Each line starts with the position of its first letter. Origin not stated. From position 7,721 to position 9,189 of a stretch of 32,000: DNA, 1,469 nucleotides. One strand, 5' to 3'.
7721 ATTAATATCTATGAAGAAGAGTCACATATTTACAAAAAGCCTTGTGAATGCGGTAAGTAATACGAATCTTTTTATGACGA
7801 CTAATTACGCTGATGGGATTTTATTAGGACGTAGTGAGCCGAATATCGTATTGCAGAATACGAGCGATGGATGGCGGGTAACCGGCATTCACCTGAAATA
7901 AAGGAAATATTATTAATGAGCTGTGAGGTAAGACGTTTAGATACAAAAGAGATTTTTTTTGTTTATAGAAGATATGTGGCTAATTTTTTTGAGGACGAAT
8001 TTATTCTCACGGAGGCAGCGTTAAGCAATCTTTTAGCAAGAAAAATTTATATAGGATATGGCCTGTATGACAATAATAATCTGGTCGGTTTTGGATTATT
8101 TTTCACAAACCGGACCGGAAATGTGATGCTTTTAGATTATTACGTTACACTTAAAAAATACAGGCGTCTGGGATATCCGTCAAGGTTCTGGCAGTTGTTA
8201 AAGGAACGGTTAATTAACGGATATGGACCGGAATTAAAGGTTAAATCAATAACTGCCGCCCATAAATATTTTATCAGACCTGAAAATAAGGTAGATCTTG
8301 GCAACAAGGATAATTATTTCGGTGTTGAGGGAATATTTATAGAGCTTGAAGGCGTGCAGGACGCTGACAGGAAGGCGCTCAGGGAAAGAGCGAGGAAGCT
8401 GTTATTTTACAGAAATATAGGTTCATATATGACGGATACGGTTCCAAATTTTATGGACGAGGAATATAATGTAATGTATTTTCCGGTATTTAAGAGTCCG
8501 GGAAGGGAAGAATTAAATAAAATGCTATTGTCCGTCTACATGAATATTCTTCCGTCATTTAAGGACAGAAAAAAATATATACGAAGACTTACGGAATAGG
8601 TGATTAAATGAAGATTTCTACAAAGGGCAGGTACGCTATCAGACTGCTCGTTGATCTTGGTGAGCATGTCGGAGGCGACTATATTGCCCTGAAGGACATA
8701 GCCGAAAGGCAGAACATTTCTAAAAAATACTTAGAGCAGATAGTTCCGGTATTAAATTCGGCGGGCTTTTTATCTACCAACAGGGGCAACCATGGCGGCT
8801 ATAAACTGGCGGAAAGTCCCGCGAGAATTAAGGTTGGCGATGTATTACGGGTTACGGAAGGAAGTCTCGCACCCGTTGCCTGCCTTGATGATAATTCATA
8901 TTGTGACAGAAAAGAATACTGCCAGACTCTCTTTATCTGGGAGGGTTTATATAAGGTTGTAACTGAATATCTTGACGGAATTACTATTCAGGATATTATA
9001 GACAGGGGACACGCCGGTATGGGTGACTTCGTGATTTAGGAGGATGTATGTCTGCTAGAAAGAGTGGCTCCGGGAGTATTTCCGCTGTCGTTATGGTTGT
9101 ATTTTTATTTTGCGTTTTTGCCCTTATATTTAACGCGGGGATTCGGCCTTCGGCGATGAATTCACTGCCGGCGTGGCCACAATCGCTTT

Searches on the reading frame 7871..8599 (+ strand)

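Call 28: search_protein_families(library=pfam, proteins=[window:7871-8599:+], max_evalue=0.001)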
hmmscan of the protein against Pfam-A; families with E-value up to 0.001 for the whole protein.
window:7871-8599:+ (242 aa): 1 family
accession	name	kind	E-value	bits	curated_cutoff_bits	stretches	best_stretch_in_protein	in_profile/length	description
PF00583.31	Acetyltransf_1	-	0.00028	21.6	20.7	1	46-115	19-89/116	Acetyltransferase (GNAT) family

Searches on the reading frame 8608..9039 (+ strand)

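Call 28: search_protein_families(library=pfam, proteins=[window:8608-9039:+], max_evalue=0.001)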
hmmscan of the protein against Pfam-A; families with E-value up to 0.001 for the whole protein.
window:8608-9039:+ (143 aa): 1 family
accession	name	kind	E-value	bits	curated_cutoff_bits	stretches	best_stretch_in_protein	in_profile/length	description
PF02082.26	Rrf2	-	1.1e-34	119.9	30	1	3-132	1-131/132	Iron-dependent Transcriptional regulator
